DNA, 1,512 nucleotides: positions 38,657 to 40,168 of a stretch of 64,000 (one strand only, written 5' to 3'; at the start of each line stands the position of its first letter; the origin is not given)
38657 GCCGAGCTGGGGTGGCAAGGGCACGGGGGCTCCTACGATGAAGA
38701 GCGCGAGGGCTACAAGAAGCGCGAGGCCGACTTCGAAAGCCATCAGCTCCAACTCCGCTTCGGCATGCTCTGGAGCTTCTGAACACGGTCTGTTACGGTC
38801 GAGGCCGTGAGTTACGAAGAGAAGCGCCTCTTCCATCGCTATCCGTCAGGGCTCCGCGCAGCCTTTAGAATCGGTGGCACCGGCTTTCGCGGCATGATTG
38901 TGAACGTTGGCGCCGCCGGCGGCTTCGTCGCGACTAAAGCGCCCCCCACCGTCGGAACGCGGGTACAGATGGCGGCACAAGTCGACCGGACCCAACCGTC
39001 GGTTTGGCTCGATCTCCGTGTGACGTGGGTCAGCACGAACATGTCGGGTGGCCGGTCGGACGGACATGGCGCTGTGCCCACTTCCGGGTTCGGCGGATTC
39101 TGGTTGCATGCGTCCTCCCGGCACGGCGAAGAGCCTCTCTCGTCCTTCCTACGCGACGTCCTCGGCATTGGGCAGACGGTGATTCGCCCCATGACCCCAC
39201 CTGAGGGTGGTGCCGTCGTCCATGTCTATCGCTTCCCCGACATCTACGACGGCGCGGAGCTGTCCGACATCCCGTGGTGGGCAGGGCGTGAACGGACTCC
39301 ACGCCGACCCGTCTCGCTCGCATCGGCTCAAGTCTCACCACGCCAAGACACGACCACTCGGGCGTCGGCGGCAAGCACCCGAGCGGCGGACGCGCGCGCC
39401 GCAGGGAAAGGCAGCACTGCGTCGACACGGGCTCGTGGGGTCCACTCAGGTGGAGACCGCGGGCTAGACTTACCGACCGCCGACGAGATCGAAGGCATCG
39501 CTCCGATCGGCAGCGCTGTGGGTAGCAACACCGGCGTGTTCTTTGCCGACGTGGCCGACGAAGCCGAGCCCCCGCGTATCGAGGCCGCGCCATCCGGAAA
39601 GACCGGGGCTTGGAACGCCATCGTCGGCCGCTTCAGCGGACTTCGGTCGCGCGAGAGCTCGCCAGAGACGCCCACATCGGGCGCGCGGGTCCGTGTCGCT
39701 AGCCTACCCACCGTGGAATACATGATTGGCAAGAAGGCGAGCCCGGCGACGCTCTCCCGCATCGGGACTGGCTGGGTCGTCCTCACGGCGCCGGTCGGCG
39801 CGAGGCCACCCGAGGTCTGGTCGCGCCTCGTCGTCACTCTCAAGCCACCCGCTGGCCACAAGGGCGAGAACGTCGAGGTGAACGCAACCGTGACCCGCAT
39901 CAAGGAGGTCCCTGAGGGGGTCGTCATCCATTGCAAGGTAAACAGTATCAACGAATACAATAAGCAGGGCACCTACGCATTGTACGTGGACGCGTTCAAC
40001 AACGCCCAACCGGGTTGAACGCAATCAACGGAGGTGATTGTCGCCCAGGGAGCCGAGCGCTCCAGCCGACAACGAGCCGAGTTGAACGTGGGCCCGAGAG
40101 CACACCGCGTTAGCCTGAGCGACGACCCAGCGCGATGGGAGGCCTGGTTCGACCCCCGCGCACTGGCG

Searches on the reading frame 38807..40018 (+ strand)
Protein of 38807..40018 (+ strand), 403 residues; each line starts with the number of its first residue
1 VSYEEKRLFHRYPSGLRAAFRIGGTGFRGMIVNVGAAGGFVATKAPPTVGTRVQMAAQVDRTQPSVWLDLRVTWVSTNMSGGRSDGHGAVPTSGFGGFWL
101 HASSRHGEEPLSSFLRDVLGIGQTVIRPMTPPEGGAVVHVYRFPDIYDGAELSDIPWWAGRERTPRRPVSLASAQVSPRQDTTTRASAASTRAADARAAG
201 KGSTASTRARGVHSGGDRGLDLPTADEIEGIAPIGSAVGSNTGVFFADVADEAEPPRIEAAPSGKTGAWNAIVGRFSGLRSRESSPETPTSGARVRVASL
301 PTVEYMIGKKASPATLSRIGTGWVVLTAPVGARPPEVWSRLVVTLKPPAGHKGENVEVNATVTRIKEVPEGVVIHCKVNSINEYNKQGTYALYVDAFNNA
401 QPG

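Call 76: search_protein_families(library=pfam, proteins=[window:38807-40018:+], max_evalue=0.00001)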
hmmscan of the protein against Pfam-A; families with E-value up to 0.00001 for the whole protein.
window:38807-40018:+ (403 aa): 1 family
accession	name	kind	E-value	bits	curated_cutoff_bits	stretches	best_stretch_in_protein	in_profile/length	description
PF07238.19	PilZ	-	4.5e-08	33.8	22.5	0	5-78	1-75/102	PilZ domain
